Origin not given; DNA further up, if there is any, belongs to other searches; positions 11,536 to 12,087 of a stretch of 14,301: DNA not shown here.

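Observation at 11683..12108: GC-rich small ORF with a strong RBS and a Cys/His cluster, preceded by a 170-bp untranslated gap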

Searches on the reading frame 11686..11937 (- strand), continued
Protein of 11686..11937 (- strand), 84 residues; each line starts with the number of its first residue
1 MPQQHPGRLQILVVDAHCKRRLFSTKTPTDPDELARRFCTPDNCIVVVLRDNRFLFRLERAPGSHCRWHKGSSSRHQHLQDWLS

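Call 71: search_dna_similar(query=P0070, collection=plasmids, mode=protein, max_evalue=0.001, rows=spread, max_rows=25)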
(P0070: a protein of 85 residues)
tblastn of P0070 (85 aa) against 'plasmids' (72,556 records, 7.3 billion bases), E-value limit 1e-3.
Records with a match: 985; places in all: 990; records where one place covers at least 80% of the query: 17.
Best place of each record, by identity: >=99% 1; <60% 984.
By first word of the organism name: Escherichia 646; Salmonella 278; Shigella 34; Klebsiella 22; Citrobacter 3; Enterobacter 1; Apirhabdus 1.
By predicted mobility (MOB-suite, as given by PLSDB): conjugative 946; non-mobilizable 21; mobilizable 18.
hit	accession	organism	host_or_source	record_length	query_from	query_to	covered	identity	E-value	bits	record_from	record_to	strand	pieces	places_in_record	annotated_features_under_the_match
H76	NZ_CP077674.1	Klebsiella sp. PL-2018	Ceratitis capitata,whole organism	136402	1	85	100%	100.0%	3e-40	146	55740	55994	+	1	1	PilI type IV pilus biogenesis protein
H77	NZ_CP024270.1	Escherichia coli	-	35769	10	68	69%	40.0%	1e-4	45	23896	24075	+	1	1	PilI type IV pilus biogenesis protein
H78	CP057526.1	Escherichia coli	culture,Pooled sheep faecal samples ...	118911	10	68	69%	38.3%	2e-4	45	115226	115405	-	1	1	PilI type IV pilus biogenesis protein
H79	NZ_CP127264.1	Escherichia coli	Homo sapiens,stool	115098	10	68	69%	38.3%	2e-4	44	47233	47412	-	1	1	PilI type IV pilus biogenesis protein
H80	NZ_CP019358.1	Escherichia coli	Homo sapiens,urine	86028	10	68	69%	38.3%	2e-4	44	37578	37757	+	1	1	PilI type IV pilus biogenesis protein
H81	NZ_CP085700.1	Salmonella enterica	Homo sapiens,stool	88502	10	68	69%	38.3%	2e-4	44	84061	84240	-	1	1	PilI type IV pilus biogenesis protein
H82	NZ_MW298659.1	Escherichia coli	-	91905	10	68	69%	38.3%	2e-4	44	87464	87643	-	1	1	PilI type IV pilus biogenesis protein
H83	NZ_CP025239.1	Salmonella enterica subsp. enterica serovar Newport str. ...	Bovine,bovine peripheral lymph node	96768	10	68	69%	38.3%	2e-4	44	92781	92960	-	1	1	PilI type IV pilus biogenesis protein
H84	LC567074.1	Escherichia coli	Homo sapiens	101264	10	68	69%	38.3%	2e-4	44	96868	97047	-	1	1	pilI: PilI type IV pilus biogenesis protein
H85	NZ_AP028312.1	Escherichia coli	Homo sapiens,urine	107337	10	68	69%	38.3%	2e-4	44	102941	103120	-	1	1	PilI type IV pilus biogenesis protein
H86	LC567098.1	Escherichia coli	-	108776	10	68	69%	38.3%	2e-4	44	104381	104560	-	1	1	pilI: PilI type IV pilus biogenesis protein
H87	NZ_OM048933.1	Salmonella enterica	-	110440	10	68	69%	38.3%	2e-4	44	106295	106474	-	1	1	PilI type IV pilus biogenesis protein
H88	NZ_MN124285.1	Escherichia coli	-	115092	10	68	69%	38.3%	2e-4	44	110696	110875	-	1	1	PilI type IV pilus biogenesis protein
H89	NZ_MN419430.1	Escherichia coli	-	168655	10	68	69%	38.3%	2e-4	44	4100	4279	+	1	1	PilI type IV pilus biogenesis protein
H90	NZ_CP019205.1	Salmonella enterica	Homo sapiens,human,stool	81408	10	68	69%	38.3%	3e-4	44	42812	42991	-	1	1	PilI type IV pilus biogenesis protein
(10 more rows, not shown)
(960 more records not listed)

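Call 75: search_protein_families(proteins=[window:11686-11937:-], library=padloc, max_evalue=0.1)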
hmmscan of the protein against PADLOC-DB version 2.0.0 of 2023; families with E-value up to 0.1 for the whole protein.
seq(84 aa): 0 families

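Call 76: search_protein_families(proteins=[window:11686-11937:-], library=phrogs, max_evalue=0.1)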
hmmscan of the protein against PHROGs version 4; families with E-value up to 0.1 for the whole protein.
seq(84 aa): 0 families

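Call 77: search_solved_structures(query=A2, max_evalue=10)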
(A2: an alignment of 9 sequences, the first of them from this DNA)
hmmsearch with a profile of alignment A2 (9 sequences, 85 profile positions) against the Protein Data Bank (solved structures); distinct sequences matched with E-value up to 10: 1.
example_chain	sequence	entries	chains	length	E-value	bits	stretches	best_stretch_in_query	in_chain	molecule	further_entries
9jj3_B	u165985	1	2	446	1.3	12.2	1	51-72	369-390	Probable proton-coupled zinc antiporter SLC30A4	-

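Call 85: fold_search(model_id=the predicted structure, library=pdb)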
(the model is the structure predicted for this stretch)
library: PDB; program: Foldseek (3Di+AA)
matches with E <= 10: 466; with E <= 0.001: 0
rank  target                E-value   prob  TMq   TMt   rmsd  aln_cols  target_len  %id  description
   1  9erv_A                6.6e-01  0.21  0.31  0.11   6.0        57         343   21  Structure of Salmonella CapRel bound to Bas11 Gp54 (released 2024-11-06)
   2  6tpw                  1.3e+00  0.10  0.29  0.08  12.5        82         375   13  Crystal structures of FNIII domain one through four of the human leucocyte common antigen-related protein ( LAR) (released 2020-05-13)
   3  5hy3_B                1.4e+00  0.60  0.47  0.65   2.6        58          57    7  Crystal structure of Escherichia coli toxin LsoA in complex with T4 phage antitoxin Dmd (released 2016-06-22)
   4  5jab_A                1.4e+00  0.18  0.35  0.24   5.6        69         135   12  Structure of the biliverdin reductase Rv2074 from Mycobacterium tuberculosis in complex with F420 (released 2016-07-13)
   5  9auf_A                1.5e+00  0.11  0.32  0.09  13.5        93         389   13  Cas9d 20bp R-loop Complex (released 2025-01-15)
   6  5jab_B                1.8e+00  0.16  0.35  0.25   5.6        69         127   12  Structure of the biliverdin reductase Rv2074 from Mycobacterium tuberculosis in complex with F420 (released 2016-07-13)
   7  7fjd_m                1.8e+00  0.06  0.24  0.10  14.5        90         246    8  Cryo-EM structure of a membrane protein(WT) (released 2022-07-27)
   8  5i8j_A                1.9e+00  0.69  0.53  0.67   2.1        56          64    9  Crystal structure of Dmd from phage RB69 (released 2017-02-15)
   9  4iaj_B                1.9e+00  0.28  0.38  0.40   3.6        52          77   13  Crystal structure of a conserved domain protein (SP_1775) from Streptococcus pneumoniae TIGR4 at 1.91 A resolution (released 2013-02-06)
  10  5d2l_E                2.1e+00  0.06  0.26  0.14  14.0        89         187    7  Crystal structure of TCR C7 in complex with HCMV NLV epitope presented by HLA-A2 (released 2015-10-07)
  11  5i8j_B                2.3e+00  0.63  0.52  0.68   2.2        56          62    7  Crystal structure of Dmd from phage RB69 (released 2017-02-15)
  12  9p7r_A1               2.3e+00  0.13  0.24  0.07   4.1        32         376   19  In situ structure of the sheathed FlaB flagellar filament in Vibrio cholerae (released 2025-09-24)
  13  5jab_D                2.3e+00  0.12  0.33  0.23   7.9        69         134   13  Structure of the biliverdin reductase Rv2074 from Mycobacterium tuberculosis in complex with F420 (released 2016-07-13)
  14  4iaj_D                2.4e+00  0.21  0.37  0.41   4.0        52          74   17  Crystal structure of a conserved domain protein (SP_1775) from Streptococcus pneumoniae TIGR4 at 1.91 A resolution (released 2013-02-06)
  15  2rde_B                2.4e+00  0.14  0.33  0.14   8.3        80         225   12  Crystal structure of VCA0042 complexed with c-di-GMP (released 2007-10-30)
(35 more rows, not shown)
